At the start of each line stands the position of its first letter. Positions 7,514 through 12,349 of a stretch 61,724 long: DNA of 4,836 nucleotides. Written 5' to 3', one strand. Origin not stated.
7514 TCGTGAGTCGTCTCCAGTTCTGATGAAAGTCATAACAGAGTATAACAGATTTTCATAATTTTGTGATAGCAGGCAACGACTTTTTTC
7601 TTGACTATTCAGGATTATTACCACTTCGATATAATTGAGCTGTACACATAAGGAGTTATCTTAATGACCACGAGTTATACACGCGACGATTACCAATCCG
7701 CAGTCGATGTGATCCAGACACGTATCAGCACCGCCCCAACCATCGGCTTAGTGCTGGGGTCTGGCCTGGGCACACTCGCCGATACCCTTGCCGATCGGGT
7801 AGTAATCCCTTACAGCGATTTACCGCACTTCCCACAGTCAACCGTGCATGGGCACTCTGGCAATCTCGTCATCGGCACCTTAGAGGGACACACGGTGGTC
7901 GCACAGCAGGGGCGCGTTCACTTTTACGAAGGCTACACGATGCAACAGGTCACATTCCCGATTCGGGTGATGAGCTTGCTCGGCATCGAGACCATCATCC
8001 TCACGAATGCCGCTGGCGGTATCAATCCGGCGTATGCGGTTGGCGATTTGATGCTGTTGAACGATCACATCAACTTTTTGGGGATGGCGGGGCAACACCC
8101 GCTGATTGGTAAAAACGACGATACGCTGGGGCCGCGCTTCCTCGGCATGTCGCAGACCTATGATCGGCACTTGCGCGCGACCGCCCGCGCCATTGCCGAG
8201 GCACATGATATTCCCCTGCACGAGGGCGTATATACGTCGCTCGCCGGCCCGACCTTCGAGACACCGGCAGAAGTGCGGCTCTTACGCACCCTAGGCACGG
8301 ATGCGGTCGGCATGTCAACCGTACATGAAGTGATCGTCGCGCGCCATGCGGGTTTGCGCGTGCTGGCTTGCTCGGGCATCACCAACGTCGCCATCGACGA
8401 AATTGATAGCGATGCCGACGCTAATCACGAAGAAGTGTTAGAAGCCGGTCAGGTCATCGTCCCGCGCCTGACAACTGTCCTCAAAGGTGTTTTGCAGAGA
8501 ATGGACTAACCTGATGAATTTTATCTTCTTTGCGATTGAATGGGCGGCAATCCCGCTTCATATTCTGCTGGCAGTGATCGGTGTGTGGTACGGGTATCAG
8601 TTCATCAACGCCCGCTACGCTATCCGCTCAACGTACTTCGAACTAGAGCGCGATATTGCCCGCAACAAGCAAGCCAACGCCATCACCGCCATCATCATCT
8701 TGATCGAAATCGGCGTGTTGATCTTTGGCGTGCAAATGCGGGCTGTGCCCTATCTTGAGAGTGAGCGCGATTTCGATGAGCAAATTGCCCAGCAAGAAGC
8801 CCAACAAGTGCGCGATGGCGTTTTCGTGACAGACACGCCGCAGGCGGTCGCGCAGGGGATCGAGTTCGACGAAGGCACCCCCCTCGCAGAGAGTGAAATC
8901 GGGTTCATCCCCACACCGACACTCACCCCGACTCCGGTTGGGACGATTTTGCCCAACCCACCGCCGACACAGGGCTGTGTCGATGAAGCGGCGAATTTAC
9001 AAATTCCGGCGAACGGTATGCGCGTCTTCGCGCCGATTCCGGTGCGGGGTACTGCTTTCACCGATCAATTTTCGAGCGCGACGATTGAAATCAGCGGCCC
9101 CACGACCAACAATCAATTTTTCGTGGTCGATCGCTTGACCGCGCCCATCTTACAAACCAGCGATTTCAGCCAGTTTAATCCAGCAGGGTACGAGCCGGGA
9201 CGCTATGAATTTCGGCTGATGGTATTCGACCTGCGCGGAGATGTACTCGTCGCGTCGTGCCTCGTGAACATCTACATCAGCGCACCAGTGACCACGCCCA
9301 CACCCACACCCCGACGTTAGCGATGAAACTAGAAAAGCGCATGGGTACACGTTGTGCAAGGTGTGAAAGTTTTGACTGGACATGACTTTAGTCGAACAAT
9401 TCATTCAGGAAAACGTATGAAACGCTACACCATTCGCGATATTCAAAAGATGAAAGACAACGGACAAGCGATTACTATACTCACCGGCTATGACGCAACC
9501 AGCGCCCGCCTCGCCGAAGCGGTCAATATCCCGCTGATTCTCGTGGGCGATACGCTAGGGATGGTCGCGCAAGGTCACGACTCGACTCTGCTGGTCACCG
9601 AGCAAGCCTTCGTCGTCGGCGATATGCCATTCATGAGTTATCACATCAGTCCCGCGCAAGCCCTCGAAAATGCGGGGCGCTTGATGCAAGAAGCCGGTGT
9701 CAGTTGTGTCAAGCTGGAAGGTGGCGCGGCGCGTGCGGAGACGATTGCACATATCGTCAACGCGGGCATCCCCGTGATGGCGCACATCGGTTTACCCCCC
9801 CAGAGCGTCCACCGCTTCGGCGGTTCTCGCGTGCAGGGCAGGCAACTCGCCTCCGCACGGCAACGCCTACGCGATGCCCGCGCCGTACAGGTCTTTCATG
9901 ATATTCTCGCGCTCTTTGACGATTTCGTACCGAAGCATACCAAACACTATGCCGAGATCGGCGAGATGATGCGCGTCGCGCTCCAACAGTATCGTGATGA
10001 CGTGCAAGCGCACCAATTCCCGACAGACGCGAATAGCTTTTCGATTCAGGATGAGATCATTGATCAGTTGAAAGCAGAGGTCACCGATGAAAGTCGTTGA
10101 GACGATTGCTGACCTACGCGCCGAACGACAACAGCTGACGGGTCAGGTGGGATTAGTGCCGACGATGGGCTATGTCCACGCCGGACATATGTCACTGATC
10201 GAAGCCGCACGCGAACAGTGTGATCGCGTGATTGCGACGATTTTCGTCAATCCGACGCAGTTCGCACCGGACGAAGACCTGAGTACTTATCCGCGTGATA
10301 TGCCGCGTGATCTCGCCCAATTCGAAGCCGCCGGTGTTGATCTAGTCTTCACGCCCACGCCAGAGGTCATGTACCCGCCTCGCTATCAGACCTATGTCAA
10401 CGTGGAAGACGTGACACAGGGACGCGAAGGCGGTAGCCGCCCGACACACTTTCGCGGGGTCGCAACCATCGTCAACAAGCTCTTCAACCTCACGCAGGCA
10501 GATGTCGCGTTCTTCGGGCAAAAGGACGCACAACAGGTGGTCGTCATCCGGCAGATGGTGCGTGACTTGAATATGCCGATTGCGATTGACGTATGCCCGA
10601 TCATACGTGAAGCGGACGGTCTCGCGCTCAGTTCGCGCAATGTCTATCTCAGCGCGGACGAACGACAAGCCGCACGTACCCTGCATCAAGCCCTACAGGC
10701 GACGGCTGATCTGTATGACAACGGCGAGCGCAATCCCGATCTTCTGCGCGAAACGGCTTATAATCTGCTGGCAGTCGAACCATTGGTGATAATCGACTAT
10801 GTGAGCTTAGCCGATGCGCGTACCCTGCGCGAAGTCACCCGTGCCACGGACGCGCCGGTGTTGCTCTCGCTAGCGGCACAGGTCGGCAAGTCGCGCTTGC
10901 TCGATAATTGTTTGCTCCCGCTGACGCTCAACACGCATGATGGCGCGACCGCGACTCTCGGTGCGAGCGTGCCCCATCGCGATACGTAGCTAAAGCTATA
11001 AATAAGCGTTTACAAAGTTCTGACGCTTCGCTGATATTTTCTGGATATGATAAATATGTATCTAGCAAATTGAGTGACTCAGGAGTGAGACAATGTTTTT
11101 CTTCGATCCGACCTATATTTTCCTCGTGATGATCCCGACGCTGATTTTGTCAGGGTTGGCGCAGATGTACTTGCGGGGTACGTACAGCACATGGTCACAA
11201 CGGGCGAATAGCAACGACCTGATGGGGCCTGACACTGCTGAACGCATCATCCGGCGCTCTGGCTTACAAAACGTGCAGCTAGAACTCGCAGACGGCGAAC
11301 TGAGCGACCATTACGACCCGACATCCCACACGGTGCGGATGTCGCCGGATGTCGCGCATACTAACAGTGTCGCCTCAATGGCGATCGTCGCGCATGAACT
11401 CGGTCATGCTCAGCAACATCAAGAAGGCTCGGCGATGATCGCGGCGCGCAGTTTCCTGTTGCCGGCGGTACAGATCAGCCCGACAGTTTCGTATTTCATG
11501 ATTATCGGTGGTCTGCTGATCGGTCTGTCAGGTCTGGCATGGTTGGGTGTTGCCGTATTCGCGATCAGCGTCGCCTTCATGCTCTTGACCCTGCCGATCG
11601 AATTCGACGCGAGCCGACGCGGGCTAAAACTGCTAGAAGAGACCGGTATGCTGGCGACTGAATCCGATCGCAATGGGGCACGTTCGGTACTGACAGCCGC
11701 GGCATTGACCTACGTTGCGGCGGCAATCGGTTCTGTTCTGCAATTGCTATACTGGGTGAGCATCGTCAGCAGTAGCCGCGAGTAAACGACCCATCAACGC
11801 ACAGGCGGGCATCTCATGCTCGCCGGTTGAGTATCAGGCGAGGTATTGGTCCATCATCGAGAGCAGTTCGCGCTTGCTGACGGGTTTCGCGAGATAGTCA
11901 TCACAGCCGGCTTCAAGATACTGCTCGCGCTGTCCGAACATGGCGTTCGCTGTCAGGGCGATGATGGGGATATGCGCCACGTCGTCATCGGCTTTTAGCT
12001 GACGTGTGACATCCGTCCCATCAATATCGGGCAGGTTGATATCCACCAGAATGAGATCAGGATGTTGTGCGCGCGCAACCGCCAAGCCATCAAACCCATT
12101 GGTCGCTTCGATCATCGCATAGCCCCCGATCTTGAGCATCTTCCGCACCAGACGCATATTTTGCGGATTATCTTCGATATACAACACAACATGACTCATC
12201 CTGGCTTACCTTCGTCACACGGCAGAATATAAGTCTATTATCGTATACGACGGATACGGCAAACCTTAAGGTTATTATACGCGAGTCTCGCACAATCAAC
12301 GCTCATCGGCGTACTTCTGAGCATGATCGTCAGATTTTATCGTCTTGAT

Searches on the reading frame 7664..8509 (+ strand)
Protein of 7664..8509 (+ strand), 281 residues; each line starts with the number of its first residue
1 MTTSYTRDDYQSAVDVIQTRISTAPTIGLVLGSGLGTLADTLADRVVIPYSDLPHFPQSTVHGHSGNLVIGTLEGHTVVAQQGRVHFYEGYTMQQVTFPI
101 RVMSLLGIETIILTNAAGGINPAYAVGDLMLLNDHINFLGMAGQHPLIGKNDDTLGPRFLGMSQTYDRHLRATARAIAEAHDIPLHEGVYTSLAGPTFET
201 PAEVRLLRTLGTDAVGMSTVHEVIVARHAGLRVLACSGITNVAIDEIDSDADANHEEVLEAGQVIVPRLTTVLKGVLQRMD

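Call 3: search_protein_families(library=ncbifam, proteins=[window:7664-8509:+], max_evalue=0.01)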
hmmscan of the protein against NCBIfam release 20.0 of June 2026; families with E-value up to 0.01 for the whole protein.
window:7664-8509:+ (281 aa): 11 families
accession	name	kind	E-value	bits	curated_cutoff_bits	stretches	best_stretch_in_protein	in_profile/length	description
NF006054.0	PRK08202.1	equivalog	2.6e-111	371.5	218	1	7-279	5-273/274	purine-nucleoside phosphorylase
TIGR01700.1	PNPH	equivalog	1.2e-102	342.6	293.35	1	27-276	2-247/249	purine nucleoside phosphorylase I, inosine and guanosine-specific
TIGR01697.1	PNPH-PUNA-XAPA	subfamily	7.3e-102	339.9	197.1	1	27-277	2-246/247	inosine/guanosine/xanthosine phosphorylase family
TIGR01698.1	PUNP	equivalog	1.2e-76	257.4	302.6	1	27-277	2-244/245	purine-nucleoside phosphorylase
TIGR01699.1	XAPA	equivalog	4.1e-74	249.3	370.9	1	27-277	2-247/248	xanthosine phosphorylase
TIGR01694.1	MTAP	equivalog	9.7e-21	74.2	274.85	1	58-271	24-232/240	S-methyl-5'-thioadenosine phosphorylase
NF006599.0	PRK09136.1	equivalog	1.1e-17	64.1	223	1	62-277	30-244/247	S-methyl-5'-thioinosine phosphorylase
NF006334.0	PRK08564.1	equivalog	1.4e-16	60.4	382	1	23-275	6-245/267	S-methyl-5'-thioadenosine phosphorylase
NF005657.0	PRK07432.1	equivalog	5.4e-12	45.4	453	1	27-232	6-203/291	S-methyl-5'-thioadenosine phosphorylase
NF005876.0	PRK07823.1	equivalog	2.7e-11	43.1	306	1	26-279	7-244/267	S-methyl-5'-thioadenosine phosphorylase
NF006492.0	PRK08931.1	equivalog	5.4e-11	42.4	437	1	62-241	33-209/291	S-methyl-5'-thioadenosine phosphorylase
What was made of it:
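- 7664..8509 (+): Purine nucleoside phosphorylase, a conserved downstream neighbour. NF006054 at 371 bits and TIGR01700 at 342 bits, both above cutoff (call 3).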

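Call 4: search_protein_families(library=pfam, proteins=[window:7664-8509:+], max_evalue=0.01)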
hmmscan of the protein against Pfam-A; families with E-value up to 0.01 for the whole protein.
window:7664-8509:+ (281 aa): 1 family
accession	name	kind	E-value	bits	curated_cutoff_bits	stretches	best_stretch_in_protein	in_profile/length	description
PF01048.26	PNP_UDP_1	-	6.5e-58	196.3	25.1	1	26-277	1-232/233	Phosphorylase superfamily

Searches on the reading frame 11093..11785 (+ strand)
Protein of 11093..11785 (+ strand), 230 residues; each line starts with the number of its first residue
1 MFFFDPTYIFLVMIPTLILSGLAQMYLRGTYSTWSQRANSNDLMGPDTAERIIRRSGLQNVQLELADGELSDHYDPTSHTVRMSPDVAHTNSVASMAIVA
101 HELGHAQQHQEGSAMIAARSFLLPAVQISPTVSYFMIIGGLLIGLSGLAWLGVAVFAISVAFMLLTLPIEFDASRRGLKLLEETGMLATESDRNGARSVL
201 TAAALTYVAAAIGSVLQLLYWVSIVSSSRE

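Call 3: search_protein_families(library=ncbifam, proteins=[window:11093-11785:+], max_evalue=0.01)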
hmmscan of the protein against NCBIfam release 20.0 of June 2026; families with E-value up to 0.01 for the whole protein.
window:11093-11785:+ (230 aa): 0 families

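Call 4: search_protein_families(library=pfam, proteins=[window:11093-11785:+], max_evalue=0.01)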
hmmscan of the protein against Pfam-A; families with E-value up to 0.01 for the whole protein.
window:11093-11785:+ (230 aa): 2 families
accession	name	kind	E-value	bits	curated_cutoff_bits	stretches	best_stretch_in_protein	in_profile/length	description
PF04298.18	Zn_peptidase_2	-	6.2e-72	242.1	27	1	10-225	2-217/218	Putative neutral zinc metallopeptidase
PF18818.7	MPTase-PolyVal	-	0.0047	17.4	27.5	1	59-111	8-60/126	Zincin-like metallopeptidase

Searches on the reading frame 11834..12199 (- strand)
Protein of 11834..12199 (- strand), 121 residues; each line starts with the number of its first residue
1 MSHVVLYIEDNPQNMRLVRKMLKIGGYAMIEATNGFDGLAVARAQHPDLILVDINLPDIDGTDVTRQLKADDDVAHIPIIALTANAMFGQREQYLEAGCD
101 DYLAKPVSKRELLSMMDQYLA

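Call 9: search_protein_families(library=pfam, proteins=[window:11834-12199:-], max_evalue=0.0001)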
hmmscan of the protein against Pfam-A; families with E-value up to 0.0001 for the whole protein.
window:11834-12199:- (121 aa): 1 family
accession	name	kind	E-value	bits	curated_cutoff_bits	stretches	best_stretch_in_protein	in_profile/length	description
PF00072.30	Response_reg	-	1.3e-27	96.6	30.2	1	5-116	1-110/111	Response regulator receiver domain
